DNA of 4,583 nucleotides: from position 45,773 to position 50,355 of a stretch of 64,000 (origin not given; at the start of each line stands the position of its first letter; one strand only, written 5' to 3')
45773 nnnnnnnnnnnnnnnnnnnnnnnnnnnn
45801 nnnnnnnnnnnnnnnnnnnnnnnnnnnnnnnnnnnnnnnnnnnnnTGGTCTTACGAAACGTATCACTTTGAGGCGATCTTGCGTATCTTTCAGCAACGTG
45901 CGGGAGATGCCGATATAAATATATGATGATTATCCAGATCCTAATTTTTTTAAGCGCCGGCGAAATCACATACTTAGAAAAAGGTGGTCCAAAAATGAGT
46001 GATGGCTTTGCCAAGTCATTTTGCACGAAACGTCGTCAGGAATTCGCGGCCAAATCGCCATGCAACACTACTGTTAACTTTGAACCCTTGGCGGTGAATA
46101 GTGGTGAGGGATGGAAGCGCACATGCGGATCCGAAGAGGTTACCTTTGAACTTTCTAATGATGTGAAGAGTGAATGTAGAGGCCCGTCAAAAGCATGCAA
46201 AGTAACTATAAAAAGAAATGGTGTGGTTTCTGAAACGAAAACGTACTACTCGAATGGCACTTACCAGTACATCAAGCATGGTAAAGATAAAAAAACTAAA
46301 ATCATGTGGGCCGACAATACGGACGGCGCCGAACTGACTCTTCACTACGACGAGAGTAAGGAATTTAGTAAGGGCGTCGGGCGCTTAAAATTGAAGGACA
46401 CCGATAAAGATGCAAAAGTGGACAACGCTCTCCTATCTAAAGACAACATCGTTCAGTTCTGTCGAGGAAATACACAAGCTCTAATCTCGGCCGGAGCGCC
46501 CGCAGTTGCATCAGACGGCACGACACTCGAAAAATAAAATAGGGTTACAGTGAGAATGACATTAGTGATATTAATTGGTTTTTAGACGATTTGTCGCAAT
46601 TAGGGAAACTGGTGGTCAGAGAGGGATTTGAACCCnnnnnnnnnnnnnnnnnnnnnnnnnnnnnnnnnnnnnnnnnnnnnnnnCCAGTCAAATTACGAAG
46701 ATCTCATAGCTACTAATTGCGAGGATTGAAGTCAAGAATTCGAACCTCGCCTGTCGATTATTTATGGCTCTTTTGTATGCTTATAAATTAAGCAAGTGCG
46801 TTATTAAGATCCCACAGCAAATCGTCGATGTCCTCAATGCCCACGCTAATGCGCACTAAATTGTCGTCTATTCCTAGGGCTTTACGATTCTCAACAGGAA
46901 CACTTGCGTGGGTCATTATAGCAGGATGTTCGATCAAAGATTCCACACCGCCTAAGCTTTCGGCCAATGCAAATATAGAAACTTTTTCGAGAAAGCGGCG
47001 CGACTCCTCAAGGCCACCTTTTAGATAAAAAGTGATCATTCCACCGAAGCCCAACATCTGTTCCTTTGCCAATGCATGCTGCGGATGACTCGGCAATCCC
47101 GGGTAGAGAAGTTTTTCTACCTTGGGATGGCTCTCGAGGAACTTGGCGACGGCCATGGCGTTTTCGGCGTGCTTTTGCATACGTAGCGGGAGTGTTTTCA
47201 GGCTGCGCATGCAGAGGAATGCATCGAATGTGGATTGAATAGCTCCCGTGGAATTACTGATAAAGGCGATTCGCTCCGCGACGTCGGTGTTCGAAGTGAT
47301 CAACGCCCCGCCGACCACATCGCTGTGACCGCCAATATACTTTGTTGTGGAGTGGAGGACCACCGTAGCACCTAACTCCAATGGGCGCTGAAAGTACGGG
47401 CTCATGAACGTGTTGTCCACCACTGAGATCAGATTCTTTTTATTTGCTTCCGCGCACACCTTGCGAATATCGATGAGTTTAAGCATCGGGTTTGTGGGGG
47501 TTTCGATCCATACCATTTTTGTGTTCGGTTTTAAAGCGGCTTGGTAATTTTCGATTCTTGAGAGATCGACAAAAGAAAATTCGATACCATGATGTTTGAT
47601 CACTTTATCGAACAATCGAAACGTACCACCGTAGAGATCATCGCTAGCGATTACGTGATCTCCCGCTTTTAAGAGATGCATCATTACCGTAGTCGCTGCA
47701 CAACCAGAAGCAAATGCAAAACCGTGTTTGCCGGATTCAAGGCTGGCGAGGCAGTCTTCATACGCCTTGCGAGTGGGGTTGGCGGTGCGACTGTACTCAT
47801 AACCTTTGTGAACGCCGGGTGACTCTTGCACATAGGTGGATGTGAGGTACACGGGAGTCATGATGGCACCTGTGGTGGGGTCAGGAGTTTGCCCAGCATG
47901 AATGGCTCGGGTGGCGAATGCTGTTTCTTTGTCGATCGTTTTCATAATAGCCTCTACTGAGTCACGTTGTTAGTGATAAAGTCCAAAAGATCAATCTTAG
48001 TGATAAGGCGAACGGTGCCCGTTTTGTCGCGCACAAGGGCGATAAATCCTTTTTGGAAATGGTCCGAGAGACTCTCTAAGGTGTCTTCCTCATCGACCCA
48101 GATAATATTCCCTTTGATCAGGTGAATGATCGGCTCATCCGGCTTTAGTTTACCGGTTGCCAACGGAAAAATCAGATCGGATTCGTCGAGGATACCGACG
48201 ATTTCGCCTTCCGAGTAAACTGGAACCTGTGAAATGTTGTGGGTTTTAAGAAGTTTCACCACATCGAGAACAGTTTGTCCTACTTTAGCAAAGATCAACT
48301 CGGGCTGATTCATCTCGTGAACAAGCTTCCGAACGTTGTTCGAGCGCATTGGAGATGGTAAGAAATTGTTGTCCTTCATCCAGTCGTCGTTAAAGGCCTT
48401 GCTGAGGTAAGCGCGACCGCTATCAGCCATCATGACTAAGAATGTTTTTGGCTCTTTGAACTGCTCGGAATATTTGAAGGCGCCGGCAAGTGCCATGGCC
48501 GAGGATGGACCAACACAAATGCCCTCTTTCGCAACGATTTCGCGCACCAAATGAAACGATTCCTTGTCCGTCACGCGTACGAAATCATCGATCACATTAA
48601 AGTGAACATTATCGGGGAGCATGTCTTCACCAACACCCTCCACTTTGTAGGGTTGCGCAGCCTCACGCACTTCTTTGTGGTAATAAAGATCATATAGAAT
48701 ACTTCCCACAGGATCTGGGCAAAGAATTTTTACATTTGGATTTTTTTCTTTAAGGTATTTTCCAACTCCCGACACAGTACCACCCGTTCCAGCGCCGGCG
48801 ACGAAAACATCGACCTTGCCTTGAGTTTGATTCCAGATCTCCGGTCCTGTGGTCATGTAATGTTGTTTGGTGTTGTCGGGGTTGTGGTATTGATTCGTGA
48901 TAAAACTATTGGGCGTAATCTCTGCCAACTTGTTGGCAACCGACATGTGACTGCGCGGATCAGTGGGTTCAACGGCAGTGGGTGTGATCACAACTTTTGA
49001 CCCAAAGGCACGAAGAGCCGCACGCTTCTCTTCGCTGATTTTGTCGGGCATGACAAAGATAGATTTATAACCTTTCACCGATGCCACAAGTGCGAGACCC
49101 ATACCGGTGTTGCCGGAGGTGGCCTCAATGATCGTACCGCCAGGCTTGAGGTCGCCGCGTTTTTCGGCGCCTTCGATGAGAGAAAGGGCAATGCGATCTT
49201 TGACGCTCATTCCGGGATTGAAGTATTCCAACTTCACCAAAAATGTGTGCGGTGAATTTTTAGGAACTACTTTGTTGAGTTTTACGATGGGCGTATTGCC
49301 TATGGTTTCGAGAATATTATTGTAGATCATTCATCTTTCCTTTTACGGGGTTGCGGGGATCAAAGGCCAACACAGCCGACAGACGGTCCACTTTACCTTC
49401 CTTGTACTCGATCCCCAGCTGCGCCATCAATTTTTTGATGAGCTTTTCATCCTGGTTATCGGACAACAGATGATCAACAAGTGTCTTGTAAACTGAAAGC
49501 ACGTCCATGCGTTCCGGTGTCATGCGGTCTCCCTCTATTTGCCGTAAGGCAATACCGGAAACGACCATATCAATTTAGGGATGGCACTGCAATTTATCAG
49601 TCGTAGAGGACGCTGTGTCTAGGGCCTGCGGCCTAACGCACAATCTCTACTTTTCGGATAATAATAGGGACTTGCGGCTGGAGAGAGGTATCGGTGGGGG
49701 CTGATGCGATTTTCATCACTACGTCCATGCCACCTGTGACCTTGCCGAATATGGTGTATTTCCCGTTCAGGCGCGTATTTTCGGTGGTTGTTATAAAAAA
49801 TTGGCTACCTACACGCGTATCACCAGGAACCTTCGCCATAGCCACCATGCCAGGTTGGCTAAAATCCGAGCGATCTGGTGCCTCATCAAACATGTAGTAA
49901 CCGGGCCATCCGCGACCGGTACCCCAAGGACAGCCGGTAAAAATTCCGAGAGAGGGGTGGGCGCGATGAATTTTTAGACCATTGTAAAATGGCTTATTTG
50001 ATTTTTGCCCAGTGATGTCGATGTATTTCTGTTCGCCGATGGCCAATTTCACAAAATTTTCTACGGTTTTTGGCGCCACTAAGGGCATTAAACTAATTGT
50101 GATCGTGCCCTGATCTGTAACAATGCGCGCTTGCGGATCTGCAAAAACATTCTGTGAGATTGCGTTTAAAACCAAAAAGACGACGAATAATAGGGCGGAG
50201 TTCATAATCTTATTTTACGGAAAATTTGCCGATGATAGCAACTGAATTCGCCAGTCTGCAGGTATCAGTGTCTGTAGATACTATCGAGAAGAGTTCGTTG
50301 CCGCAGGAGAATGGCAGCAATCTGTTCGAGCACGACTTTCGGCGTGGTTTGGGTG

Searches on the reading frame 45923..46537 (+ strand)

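Call 7: search_protein_families(library=pfam, max_evalue=0.001, proteins=[window:45923-46537:+])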
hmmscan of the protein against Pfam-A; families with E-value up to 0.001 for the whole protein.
window:45923-46537:+ (204 aa): 0 families

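Call 9: search_protein_families(library=ncbifam, max_evalue=1, proteins=[window:45923-46537:+])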
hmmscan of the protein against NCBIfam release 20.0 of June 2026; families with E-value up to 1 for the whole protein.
window:45923-46537:+ (204 aa): 1 family
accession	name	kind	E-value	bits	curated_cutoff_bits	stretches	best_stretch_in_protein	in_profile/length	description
NF047619.1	NADase_discoid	domain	0.077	13.1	38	0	36-70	93-127/130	NADase-type glycan-binding domain-containing protein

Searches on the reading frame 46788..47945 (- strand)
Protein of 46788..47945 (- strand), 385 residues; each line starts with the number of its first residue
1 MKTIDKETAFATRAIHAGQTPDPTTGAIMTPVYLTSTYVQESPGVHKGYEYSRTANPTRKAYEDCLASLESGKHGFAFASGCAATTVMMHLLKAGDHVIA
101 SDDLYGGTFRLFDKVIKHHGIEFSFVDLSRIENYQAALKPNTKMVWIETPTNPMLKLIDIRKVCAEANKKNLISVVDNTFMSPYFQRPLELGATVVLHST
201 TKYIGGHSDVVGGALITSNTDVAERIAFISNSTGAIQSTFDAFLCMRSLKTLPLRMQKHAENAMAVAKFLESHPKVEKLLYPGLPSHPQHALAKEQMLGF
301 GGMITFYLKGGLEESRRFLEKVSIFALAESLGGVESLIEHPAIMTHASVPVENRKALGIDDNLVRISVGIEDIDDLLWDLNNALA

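Call 8: search_protein_families(library=pfam, max_evalue=0.001, proteins=[window:46788-47945:-])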
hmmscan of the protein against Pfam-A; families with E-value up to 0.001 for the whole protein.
window:46788-47945:- (385 aa): 2 families
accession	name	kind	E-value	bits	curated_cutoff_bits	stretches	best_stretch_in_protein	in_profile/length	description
PF01053.26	Cys_Met_Meta_PP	-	3.6e-157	523.3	27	1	12-384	2-380/381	Cys/Met metabolism PLP-dependent enzyme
PF00155.27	Aminotran_1_2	-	8.9e-06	25.6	19.7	1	76-231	69-246/361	Aminotransferase class I and II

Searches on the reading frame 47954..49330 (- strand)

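Call 8: search_protein_families(library=pfam, max_evalue=0.001, proteins=[window:47954-49330:-])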
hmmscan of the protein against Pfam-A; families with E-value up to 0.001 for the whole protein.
window:47954-49330:- (458 aa): 2 families
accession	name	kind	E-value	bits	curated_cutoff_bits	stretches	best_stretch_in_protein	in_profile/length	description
PF00291.31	PALP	-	1.2e-73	248.5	35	1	7-301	2-293/295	Pyridoxal-phosphate dependent enzyme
PF00571.33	CBS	-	1.1e-12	48.5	24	1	340-387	4-52/57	CBS domain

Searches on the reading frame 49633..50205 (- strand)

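Call 8: search_protein_families(library=pfam, max_evalue=0.001, proteins=[window:49633-50205:-])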
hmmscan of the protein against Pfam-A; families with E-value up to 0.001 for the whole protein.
window:49633-50205:- (190 aa): 1 family
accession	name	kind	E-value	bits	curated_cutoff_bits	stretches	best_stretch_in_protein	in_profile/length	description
PF00160.26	Pro_isomerase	-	3.2e-33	115.6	21.7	1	27-187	3-158/159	Cyclophilin type peptidyl-prolyl cis-trans isomerase/CLD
